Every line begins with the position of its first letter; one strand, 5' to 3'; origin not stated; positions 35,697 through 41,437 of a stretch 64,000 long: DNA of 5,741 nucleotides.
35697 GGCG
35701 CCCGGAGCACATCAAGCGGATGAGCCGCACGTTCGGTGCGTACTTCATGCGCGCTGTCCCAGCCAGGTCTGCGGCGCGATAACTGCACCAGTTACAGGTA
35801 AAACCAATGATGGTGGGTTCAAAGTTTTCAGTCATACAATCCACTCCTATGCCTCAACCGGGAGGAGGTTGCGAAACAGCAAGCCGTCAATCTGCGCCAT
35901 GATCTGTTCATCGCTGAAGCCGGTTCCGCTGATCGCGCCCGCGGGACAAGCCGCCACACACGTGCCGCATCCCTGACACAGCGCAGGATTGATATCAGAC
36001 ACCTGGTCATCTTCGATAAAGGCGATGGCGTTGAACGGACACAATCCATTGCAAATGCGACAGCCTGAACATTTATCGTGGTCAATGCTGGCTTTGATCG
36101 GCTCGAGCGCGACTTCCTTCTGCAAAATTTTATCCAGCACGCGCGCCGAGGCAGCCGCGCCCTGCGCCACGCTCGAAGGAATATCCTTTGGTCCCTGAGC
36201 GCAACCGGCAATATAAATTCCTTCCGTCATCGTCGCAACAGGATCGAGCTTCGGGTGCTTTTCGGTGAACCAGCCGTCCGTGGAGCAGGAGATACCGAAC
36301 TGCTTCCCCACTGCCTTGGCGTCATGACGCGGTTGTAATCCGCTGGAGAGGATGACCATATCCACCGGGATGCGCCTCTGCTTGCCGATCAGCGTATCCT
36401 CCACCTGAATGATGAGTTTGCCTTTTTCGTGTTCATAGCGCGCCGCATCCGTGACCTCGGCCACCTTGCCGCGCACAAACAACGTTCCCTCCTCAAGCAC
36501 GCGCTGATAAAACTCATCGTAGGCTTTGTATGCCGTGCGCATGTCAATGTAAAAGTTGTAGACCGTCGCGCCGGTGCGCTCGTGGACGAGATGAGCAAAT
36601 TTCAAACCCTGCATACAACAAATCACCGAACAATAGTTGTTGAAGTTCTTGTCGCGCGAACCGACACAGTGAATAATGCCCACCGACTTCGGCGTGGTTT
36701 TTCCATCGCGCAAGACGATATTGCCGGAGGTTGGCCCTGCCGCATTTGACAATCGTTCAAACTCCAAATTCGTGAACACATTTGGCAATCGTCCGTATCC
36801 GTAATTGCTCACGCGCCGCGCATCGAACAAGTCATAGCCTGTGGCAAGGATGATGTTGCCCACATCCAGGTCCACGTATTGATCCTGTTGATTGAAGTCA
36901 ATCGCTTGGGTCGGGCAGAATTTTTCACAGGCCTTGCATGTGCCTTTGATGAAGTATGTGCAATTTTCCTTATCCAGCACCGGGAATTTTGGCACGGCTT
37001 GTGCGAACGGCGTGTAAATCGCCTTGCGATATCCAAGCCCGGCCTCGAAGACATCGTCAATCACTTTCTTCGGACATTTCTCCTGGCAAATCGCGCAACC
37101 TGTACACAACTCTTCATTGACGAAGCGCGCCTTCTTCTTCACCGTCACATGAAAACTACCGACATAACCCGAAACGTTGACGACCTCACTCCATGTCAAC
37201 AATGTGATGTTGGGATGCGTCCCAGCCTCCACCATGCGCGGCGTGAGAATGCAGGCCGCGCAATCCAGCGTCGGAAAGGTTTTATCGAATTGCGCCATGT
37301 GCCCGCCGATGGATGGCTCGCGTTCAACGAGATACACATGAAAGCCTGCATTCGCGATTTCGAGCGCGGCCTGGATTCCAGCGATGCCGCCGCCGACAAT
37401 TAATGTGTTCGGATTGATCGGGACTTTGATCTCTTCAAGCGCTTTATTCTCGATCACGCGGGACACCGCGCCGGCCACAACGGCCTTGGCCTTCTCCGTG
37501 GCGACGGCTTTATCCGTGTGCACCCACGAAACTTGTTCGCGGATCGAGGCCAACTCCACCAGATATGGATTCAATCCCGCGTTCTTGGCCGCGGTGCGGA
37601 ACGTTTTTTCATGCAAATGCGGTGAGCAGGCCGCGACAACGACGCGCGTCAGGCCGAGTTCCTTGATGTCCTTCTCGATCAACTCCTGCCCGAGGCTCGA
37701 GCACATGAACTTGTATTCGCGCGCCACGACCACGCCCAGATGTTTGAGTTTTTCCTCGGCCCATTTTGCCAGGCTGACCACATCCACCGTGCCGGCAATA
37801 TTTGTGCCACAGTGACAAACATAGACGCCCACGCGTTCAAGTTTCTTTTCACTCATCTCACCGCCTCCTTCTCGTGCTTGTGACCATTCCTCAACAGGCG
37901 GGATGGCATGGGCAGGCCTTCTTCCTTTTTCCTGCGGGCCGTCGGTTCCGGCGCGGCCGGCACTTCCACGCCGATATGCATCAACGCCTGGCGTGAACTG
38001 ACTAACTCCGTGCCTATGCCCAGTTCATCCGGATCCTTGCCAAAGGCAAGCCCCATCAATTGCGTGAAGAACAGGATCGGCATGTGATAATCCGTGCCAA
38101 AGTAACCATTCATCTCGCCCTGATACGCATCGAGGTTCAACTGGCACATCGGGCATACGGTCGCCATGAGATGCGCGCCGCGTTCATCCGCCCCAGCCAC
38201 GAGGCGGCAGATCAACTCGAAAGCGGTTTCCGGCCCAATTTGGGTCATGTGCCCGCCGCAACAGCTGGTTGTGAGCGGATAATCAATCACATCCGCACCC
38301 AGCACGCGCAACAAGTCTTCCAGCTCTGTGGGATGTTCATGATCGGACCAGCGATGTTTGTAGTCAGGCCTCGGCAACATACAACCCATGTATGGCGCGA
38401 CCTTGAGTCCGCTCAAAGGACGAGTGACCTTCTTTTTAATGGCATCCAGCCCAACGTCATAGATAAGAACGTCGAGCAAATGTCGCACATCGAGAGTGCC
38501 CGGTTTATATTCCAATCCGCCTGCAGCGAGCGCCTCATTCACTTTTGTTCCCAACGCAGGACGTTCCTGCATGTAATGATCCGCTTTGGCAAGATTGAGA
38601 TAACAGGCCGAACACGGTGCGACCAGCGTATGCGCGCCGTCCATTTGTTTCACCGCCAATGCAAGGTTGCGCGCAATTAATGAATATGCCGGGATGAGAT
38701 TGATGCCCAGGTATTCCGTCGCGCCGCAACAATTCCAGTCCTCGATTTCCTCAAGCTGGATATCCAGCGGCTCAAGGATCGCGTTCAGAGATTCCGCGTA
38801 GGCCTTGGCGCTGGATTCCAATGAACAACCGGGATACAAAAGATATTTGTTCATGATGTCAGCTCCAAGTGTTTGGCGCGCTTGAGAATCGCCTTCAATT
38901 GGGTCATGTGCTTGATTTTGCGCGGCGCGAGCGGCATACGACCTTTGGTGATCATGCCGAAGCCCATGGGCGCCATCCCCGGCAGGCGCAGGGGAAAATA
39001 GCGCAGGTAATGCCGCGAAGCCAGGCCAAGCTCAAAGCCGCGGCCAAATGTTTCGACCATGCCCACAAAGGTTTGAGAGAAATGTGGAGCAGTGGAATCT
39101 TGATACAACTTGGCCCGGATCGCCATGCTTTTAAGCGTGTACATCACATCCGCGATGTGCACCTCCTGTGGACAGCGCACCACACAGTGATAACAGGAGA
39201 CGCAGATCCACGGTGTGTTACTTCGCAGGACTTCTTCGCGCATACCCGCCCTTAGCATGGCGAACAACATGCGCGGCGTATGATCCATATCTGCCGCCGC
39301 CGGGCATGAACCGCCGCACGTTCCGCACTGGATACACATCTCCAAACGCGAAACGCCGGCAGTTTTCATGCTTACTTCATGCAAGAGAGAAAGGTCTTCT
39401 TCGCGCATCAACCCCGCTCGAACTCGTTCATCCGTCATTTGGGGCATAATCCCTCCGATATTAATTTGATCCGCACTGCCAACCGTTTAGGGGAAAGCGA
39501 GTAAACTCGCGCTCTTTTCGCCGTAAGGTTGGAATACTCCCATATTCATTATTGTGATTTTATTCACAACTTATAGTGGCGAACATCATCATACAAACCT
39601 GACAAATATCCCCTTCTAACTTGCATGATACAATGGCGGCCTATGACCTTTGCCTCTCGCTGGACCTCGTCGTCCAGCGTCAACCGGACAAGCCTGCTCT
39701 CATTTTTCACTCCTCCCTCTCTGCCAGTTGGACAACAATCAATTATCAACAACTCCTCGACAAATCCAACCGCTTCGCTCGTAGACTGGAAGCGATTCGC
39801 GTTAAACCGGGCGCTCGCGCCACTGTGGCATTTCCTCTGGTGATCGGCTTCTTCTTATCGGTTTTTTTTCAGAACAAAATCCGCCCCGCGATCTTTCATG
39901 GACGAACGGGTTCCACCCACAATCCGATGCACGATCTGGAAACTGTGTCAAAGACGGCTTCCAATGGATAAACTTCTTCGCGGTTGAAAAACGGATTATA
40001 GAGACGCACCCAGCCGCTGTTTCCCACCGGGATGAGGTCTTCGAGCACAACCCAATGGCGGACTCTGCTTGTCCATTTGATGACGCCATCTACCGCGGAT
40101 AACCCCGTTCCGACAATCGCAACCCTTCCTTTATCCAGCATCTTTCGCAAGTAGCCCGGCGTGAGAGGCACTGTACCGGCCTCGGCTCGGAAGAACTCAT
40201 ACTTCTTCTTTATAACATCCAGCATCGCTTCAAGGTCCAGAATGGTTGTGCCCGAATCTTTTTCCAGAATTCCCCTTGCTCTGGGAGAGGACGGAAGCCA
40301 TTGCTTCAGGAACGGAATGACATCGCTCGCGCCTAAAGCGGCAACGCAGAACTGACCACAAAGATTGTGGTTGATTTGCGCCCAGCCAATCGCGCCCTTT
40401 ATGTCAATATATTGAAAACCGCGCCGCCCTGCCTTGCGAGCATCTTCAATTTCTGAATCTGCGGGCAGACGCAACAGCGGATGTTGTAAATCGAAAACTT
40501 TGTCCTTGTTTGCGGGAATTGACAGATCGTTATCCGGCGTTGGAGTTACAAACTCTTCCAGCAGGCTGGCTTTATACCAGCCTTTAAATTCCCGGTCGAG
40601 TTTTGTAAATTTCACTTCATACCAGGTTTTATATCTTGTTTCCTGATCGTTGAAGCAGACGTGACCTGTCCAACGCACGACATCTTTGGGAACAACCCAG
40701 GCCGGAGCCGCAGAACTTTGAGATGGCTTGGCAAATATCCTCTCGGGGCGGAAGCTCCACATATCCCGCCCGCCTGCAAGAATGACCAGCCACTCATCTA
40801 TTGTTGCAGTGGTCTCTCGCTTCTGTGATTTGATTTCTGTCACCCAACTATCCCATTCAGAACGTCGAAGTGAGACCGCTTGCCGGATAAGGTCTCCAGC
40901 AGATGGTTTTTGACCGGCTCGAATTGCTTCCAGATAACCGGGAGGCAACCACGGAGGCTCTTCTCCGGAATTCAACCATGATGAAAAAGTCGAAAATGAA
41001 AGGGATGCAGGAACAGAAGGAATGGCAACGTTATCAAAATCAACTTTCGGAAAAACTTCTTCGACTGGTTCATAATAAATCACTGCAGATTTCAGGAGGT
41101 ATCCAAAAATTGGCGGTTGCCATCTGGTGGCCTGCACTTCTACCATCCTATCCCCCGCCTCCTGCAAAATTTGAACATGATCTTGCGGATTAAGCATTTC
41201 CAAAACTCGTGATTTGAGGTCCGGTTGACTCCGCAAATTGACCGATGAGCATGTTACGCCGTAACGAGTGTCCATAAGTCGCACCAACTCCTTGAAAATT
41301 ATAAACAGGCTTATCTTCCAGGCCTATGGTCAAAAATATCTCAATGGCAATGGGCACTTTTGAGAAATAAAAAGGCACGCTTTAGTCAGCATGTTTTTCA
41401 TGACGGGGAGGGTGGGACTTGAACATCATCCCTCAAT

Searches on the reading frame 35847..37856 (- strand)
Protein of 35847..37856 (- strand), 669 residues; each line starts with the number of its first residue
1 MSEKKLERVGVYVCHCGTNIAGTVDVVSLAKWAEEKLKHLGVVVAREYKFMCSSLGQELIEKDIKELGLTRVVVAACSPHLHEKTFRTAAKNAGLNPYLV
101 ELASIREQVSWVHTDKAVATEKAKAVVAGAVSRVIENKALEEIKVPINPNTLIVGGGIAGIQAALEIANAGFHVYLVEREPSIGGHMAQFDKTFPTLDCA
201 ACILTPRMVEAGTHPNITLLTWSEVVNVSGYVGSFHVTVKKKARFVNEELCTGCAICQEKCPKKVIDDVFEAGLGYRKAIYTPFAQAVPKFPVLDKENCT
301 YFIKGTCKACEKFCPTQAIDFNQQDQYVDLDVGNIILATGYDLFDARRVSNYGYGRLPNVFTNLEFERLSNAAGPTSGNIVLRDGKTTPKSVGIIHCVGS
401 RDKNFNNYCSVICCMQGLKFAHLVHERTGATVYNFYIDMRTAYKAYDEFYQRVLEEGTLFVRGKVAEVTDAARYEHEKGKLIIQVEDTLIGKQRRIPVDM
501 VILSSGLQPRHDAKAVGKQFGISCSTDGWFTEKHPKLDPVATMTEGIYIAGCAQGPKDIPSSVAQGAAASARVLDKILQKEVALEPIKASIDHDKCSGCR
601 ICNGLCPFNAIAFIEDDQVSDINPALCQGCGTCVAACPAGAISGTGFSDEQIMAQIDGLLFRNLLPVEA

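Call 7: search_protein_families(library=pfam, proteins=[window:35847-37856:-])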
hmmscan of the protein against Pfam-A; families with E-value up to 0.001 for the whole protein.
window:35847-37856:- (669 aa): 22 families
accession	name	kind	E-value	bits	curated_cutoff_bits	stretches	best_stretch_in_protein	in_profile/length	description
PF00037.32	Fer4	-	1.3e-19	69.6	21.1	3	622-643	3-24/24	4Fe-4S binding domain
PF13237.11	Fer4_10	-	1.9e-15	56.9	25.5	1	590-638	3-53/53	4Fe-4S dicluster domain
PF13484.11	Fer4_16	-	1.1e-14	55.4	30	0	627-645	2-20/66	4Fe-4S double cluster binding domain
PF12838.12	Fer4_7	-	1.2e-12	48.5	27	1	595-641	1-52/52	4Fe-4S dicluster domain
PF12837.12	Fer4_6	-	5.7e-12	45.4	25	1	621-642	3-24/24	4Fe-4S binding domain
PF07992.20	Pyr_redox_2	-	1.2e-11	45.1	26.1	1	151-240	3-58/291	Pyridine nucleotide-disulphide oxidoreductase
PF14697.11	Fer4_21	-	2.9e-11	43.8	35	1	589-642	1-57/59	4Fe-4S dicluster domain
PF25160.1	LdpA_Fe-S-bd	-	8e-10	38.8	27.6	1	600-643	7-44/49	LdpA Fe-S cluster-binding domain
PF13187.11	Fer4_9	-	9.9e-10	38.7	27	1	595-642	1-52/52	4Fe-4S dicluster domain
PF12797.12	Fer4_2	-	3.2e-09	36.6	24.5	0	622-639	5-22/22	4Fe-4S binding domain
PF13450.12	NAD_binding_8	-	2.8e-08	34.4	21.9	1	153-205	1-53/68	NAD(P)-binding Rossmann-like domain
PF12831.13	FAD_oxidored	-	3.8e-08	33.5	27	1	152-188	3-39/416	FAD dependent oxidoreductase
PF00890.30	FAD_binding_2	-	1.2e-06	28.5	20.4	1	152-188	3-39/414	FAD binding domain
PF01266.30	DAO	-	2.9e-05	24.2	27.9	1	152-185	3-36/353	FAD dependent oxidoreductase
PF01134.28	GIDA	-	0.00011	21.8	22.1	1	152-184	3-29/391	Glucose inhibited division protein A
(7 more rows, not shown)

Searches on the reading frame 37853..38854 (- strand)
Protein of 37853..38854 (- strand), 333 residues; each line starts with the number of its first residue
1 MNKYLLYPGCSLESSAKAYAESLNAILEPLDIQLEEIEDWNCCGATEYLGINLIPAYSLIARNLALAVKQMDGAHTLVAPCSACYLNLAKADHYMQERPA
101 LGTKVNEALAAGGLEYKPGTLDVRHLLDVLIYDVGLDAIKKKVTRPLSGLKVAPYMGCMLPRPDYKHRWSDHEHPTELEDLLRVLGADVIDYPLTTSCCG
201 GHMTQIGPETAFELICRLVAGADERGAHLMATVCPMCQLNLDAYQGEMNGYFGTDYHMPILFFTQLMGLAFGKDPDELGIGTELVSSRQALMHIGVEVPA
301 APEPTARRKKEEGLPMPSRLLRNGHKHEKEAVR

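Call 7: search_protein_families(library=pfam, proteins=[window:37853-38854:-])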
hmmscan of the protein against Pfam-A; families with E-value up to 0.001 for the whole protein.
window:37853-38854:- (333 aa): 1 family
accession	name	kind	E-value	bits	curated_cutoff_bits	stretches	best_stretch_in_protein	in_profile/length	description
PF02754.22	CCG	-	2.7e-19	69.5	20.6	2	5-88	2-84/85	Cysteine-rich domain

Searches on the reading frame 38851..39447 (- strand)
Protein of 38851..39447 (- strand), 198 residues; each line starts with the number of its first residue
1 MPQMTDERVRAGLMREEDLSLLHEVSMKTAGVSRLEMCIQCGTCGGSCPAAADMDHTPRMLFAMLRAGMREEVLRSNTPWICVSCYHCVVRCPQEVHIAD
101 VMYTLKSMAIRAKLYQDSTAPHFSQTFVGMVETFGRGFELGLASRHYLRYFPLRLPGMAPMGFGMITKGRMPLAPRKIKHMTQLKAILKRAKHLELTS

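Call 7: search_protein_families(library=pfam, proteins=[window:38851-39447:-])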
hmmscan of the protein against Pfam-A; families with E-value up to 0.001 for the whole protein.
window:38851-39447:- (198 aa): 9 families
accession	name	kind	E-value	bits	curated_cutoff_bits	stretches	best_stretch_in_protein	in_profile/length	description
PF13183.11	Fer4_8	-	1.8e-09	38.4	27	1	35-96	2-68/68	4Fe-4S dicluster domain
PF13187.11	Fer4_9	-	2.4e-08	34.3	27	1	37-95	1-50/52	4Fe-4S dicluster domain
PF13534.11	Fer4_17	-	1.4e-07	32.3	22.2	1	38-96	2-60/61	4Fe-4S dicluster domain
PF13237.11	Fer4_10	-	4.1e-05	23.9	25.5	1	35-93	6-53/53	4Fe-4S dicluster domain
PF14697.11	Fer4_21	-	0.00013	22.5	35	0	36-51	6-21/59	4Fe-4S dicluster domain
PF13746.11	Fer4_18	-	0.00029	21.5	27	0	80-102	59-81/114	4Fe-4S dicluster domain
PF12838.12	Fer4_7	-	0.00031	21.6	27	0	38-95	2-51/52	4Fe-4S dicluster domain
PF12797.12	Fer4_2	-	0.00086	19.6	24.5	0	36-50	8-22/22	4Fe-4S binding domain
PF13484.11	Fer4_16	-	0.00092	20.4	30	0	82-113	2-32/66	4Fe-4S double cluster binding domain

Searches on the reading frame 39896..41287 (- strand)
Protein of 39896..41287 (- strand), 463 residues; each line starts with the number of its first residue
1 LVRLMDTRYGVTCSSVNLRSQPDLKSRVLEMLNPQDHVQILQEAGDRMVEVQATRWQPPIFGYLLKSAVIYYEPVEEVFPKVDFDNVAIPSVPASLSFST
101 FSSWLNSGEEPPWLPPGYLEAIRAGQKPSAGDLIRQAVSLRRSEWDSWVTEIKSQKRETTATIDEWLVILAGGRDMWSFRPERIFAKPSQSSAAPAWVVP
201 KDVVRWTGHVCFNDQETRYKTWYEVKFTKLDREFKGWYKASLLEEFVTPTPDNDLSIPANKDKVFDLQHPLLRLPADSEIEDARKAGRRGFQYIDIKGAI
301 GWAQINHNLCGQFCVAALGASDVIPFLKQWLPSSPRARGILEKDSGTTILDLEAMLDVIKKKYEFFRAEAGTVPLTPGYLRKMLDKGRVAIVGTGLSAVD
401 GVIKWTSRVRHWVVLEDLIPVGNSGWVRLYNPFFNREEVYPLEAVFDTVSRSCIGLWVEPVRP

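Call 7: search_protein_families(library=pfam, proteins=[window:39896-41287:-])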
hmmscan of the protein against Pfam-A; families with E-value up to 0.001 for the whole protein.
window:39896-41287:- (463 aa): 1 family
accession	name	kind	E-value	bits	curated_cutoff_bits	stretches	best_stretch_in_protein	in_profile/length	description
PF08239.17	SH3_3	-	0.00014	22.4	27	0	14-46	1-33/54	Bacterial SH3 domain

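Call 47: find_homologous_proteins(query=window:39896-41275:-, max_evalue=1e-20)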
Query window:39896-41275:- (459 aa): 163 proteins with E <= 1e-20 among 8000 candidates; the best 120 are listed.
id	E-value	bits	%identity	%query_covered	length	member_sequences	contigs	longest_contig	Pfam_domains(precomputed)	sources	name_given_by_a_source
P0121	0.0e+0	1067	100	100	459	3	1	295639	-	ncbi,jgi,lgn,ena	-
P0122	5.1e-244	828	77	100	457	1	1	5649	PF08239.18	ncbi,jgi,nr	ncbi:MAG TPA: SH3 domain-containing protein [Anaerolineales bacterium]|jgi:hypothetical protein|nr:S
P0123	1.0e-221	755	70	100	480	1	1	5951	PF08239.18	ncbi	-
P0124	1.9e-214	731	68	100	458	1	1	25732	PF08239.18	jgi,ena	jgi:hypothetical protein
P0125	4.2e-211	720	65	100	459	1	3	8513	PF08239.18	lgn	-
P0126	9.1e-211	719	67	100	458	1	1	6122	-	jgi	jgi:hypothetical protein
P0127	2.0e-210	718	68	100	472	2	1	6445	PF08239.18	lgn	-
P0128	1.2e-209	715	66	100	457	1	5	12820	-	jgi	jgi:hypothetical protein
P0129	2.9e-209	714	67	100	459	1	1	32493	-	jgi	jgi:hypothetical protein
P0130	2.1e-208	711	66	100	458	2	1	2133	-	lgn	-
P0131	2.4e-208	711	65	100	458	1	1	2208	-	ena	-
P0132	2.8e-207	707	65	100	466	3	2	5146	PF08239.18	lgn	-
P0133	3.6e-207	707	64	100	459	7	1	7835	PF08239.18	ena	-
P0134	5.5e-207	706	64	100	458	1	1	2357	-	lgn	-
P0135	6.0e-207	706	65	100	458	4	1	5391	-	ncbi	-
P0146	3.7e-200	684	63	100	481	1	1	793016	-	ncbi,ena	-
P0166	4.6e-181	621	67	87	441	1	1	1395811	PF08239.18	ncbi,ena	-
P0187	3.4e-157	542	52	99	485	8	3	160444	-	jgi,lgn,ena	-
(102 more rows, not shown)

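Call 48: find_encoding_contigs(protein=P0121, flank=3000, max_places=10)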
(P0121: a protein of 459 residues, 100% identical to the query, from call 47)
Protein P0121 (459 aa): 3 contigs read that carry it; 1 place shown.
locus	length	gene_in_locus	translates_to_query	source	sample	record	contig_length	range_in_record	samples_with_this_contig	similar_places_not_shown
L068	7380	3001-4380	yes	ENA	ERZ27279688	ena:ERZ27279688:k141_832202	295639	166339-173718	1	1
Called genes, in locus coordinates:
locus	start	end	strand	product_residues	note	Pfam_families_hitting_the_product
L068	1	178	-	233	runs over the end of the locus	-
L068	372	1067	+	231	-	PF01553:Acyltransferase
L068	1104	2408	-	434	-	PF00919:UPF0004, PF04055:Radical_SAM, PF01938:TRAM (weak)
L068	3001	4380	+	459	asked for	-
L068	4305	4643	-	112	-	PF00501:AMP-binding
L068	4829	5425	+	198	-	PF13183:Fer4_8, PF13187:Fer4_9, PF13534:Fer4_17 (weak)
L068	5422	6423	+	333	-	PF02754:CCG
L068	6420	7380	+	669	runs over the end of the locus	PF00890:FAD_binding_2 (weak), PF12831:FAD_oxidored, PF13450:NAD_binding_8, PF12838:Fer4_7 (weak), PF13187:Fer4_9 (weak), PF13237:Fer4_10, PF14697:Fer4_21 (weak), PF00037:Fer4 (weak), +5 more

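Call 49: find_encoding_contigs(protein=P0122, flank=3000, max_places=4)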
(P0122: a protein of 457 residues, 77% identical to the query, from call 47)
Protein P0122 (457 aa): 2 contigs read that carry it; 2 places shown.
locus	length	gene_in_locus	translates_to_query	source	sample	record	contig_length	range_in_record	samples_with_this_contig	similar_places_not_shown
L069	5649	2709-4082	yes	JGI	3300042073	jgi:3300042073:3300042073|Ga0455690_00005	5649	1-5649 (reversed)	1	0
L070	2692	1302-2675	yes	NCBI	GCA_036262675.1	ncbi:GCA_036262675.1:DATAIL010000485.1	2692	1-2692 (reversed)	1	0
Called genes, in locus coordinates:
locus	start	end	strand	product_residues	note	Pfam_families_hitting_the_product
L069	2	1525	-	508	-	?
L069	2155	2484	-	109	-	PF14542:Acetyltransf_CG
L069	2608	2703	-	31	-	-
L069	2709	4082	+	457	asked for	PF08239:SH3_3 (faint)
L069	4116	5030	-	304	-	PF00491:Arginase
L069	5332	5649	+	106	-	?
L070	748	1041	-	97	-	PF14542:Acetyltransf_CG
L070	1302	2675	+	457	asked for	PF08239:SH3_3 (faint)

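Call 50: find_encoding_contigs(protein=P0124, flank=3000, max_places=4)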
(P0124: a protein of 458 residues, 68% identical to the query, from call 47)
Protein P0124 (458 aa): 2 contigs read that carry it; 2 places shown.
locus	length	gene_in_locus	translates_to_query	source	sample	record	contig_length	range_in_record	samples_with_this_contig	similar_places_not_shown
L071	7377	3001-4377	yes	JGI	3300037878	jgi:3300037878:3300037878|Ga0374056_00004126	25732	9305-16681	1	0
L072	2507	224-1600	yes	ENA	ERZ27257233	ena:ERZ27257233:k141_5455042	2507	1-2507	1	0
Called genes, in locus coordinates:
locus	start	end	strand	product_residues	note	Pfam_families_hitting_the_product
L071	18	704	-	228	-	PF13489:Methyltransf_23, PF01209:Ubie_methyltran, PF13847:Methyltransf_31, PF08241:Methyltransf_11, PF08242:Methyltransf_12, PF13649:Methyltransf_25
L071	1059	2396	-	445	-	PF00919:UPF0004, PF04055:Radical_SAM, PF01938:TRAM (weak)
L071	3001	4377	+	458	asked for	PF08239:SH3_3 (faint)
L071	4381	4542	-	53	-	PF00501:AMP-binding (weak)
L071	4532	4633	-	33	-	-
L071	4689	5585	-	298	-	PF00491:Arginase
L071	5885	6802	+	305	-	PF00034:Cytochrom_C, PF13442:Cytochrome_CBB3 (weak)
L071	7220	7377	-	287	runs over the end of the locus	PF02645:DegV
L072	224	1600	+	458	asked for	PF08239:SH3_3 (faint)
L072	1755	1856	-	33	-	-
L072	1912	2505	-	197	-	?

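Call 56: find_encoding_contigs(protein=P0129, flank=2500, max_places=3)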
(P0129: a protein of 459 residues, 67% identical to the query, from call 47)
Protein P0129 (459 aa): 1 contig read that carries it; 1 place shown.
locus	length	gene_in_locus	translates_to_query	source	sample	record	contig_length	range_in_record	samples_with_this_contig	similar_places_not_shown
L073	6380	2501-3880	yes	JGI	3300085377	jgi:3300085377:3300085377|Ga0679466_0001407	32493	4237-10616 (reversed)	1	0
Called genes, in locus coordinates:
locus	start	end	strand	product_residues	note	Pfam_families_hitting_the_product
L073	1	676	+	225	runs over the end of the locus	PF01553:Acyltransferase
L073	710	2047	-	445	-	PF00919:UPF0004, PF04055:Radical_SAM, PF01938:TRAM (faint)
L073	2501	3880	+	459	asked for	-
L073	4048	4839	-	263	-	-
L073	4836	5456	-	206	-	PF04542:Sigma70_r2, PF08281:Sigma70_r4_2, PF04545:Sigma70_r4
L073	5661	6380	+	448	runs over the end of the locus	PF04055:Radical_SAM, PF12544:LAM_C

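Call 57: find_encoding_contigs(protein=P0146, flank=2500, max_places=3)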
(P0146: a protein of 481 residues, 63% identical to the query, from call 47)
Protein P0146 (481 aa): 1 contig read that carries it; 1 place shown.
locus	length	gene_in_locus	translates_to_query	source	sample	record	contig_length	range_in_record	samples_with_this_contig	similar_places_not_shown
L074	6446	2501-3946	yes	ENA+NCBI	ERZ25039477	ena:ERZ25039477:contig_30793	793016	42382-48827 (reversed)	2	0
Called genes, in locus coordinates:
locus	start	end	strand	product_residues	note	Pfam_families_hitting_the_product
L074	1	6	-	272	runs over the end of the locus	-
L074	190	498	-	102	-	-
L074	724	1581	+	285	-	PF00685:Sulfotransfer_1 (weak)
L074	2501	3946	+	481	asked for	-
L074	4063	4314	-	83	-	PF00491:Arginase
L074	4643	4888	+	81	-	-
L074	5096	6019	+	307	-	PF00034:Cytochrom_C (weak), PF13442:Cytochrome_CBB3 (weak), PF00034:Cytochrom_C (weak), PF13442:Cytochrome_CBB3 (weak)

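Call 58: find_encoding_contigs(protein=P0166, flank=2500, max_places=3)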
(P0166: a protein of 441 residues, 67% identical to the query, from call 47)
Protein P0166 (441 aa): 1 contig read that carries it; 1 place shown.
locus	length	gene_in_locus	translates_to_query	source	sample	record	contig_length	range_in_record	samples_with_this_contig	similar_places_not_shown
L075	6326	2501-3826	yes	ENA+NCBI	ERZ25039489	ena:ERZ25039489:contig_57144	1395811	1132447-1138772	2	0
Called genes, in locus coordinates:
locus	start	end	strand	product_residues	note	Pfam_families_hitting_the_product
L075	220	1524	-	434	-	PF00919:UPF0004, PF04055:Radical_SAM, PF01938:TRAM (weak)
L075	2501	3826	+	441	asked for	PF08239:SH3_3 (faint)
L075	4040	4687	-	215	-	-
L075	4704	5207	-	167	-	-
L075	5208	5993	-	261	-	PF08545:ACP_syn_III, PF08541:ACP_syn_III_C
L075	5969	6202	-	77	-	-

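Call 59: find_encoding_contigs(protein=P0187, flank=2500, max_places=3)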
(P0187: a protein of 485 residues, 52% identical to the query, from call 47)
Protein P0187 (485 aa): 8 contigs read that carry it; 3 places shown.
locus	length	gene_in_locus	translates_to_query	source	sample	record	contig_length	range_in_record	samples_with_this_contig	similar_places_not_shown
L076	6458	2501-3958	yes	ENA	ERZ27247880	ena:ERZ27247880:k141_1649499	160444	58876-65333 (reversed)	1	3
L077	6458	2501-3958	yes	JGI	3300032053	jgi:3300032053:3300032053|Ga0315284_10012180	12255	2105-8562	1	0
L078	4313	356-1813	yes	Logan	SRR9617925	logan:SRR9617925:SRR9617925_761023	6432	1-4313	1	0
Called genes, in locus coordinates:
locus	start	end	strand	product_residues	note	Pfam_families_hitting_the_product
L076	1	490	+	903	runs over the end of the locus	PF00330:Aconitase, PF00694:Aconitase_C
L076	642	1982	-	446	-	PF00919:UPF0004, PF04055:Radical_SAM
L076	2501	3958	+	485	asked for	-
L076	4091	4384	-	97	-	PF14542:Acetyltransf_CG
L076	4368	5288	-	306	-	PF00491:Arginase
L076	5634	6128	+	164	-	-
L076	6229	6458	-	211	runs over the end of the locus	PF00583:Acetyltransf_1, PF13673:Acetyltransf_10, PF13508:Acetyltransf_7, PF08445:FR47 (weak)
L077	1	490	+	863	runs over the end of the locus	?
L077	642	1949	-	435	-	PF00919:UPF0004, PF04055:Radical_SAM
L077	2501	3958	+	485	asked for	-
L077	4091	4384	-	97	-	PF14542:Acetyltransf_CG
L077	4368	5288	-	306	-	PF00491:Arginase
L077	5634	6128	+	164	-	-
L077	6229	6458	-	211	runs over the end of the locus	PF00583:Acetyltransf_1, PF13673:Acetyltransf_10, PF13508:Acetyltransf_7, PF08445:FR47 (weak)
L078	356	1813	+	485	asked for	-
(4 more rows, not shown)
